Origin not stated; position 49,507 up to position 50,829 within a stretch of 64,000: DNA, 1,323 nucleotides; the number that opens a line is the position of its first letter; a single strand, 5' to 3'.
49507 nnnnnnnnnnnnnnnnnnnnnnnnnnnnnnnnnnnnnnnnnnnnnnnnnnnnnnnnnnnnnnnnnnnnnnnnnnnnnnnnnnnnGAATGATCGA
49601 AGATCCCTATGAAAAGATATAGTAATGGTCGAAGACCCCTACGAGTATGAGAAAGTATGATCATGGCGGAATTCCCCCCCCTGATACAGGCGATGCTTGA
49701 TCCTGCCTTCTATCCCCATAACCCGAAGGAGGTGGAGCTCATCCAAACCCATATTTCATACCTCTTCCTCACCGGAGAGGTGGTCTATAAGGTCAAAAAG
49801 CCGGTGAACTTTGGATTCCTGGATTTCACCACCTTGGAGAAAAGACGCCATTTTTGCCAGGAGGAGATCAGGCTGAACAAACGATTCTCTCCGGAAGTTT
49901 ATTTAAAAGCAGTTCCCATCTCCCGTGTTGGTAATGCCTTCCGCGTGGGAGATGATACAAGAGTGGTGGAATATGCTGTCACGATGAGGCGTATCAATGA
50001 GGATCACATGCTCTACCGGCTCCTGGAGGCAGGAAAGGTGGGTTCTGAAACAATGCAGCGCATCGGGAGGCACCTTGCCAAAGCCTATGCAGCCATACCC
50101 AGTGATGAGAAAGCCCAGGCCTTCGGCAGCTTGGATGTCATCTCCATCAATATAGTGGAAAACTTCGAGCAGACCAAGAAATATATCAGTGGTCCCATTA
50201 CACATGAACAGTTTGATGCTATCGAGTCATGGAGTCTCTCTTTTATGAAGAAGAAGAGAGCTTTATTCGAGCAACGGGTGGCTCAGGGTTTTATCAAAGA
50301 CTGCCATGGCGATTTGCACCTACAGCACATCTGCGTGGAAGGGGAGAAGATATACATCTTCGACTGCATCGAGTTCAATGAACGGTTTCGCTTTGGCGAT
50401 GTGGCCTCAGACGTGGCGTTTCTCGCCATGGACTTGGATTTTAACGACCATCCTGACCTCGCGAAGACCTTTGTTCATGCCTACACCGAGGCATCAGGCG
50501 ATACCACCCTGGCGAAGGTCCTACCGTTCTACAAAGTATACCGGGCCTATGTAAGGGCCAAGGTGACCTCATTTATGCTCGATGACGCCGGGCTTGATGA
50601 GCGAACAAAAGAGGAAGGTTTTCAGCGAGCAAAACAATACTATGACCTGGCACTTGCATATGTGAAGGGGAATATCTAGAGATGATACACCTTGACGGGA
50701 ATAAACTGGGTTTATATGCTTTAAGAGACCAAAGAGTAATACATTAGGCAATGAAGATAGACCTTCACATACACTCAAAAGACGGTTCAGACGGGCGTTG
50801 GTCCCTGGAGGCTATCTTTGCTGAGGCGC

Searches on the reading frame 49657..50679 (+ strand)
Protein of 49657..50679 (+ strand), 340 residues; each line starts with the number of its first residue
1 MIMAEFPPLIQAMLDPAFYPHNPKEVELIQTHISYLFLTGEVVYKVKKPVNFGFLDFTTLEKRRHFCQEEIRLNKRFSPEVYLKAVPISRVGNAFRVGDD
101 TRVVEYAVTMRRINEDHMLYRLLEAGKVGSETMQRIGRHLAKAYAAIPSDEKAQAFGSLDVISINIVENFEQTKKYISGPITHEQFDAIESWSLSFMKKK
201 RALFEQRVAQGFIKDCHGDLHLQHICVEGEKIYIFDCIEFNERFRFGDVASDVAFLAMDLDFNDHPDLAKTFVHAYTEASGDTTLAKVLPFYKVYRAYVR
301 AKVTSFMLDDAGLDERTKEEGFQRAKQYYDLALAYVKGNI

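Call 31: search_protein_families(library=pfam, proteins=[window:49657-50679:+], max_evalue=0.00001)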
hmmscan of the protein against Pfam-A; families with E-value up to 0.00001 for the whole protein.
window:49657-50679:+ (340 aa): 1 family
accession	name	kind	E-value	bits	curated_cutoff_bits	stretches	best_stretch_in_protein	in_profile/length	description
PF01636.29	APH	-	5e-07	30.2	23.2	1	215-280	170-231/239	Phosphotransferase enzyme family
